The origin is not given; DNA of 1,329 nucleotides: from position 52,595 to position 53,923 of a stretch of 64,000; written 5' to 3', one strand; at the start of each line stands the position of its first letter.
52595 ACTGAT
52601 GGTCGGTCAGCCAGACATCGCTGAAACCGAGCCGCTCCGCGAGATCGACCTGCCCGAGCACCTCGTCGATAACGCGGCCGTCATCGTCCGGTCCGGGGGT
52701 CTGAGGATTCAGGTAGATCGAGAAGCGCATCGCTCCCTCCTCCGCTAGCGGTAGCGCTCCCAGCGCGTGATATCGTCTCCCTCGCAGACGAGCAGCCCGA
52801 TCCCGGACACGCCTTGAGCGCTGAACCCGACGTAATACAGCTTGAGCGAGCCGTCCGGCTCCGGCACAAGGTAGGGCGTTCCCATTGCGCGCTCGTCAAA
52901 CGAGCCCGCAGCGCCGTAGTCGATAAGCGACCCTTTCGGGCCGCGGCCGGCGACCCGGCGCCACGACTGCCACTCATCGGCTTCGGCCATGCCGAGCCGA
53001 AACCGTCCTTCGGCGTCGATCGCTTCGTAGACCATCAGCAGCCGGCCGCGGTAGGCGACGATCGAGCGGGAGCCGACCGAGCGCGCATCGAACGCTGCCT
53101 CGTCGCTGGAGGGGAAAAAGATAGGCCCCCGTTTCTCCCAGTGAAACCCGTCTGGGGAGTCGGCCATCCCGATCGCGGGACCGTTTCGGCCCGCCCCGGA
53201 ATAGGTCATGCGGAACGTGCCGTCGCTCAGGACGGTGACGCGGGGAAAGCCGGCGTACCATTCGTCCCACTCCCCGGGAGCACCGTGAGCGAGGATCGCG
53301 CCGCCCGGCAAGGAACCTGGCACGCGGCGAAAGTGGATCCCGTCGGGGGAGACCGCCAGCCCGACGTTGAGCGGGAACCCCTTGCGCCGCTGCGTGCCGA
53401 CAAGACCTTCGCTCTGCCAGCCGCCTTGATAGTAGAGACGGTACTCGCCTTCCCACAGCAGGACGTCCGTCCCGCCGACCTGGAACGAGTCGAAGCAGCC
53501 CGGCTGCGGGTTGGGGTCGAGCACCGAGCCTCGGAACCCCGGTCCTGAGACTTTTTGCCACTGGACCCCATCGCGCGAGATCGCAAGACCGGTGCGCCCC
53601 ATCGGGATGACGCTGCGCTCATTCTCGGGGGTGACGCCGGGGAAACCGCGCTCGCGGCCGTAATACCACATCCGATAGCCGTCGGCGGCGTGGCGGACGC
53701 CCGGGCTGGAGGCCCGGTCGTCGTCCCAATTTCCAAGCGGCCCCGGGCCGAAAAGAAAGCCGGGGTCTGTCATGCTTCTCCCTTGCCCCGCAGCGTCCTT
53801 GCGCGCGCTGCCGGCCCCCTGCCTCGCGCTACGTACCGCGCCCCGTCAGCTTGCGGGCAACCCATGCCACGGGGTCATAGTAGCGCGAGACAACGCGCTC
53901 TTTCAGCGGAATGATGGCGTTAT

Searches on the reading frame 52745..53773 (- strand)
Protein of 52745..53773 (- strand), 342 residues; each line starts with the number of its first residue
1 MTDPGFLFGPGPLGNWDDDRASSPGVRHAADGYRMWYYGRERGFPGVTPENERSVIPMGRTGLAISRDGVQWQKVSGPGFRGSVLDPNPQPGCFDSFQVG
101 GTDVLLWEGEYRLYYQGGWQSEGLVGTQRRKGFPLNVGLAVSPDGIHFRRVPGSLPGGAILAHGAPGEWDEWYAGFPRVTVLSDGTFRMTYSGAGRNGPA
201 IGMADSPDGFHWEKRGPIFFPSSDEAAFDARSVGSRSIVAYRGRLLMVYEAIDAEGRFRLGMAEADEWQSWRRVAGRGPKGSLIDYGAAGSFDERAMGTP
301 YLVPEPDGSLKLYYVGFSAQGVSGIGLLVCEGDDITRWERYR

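Call 15: search_protein_families(library=pfam, proteins=[window:52745-53773:-], max_evalue=0.001)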
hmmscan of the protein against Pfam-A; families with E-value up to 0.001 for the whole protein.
window:52745-53773:- (342 aa): 1 family
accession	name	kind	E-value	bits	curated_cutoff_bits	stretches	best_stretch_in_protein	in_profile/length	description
PF04041.19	Glyco_hydro_130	-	0.00015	21.2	26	1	135-267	67-189/320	beta-1,4-mannooligosaccharide phosphorylase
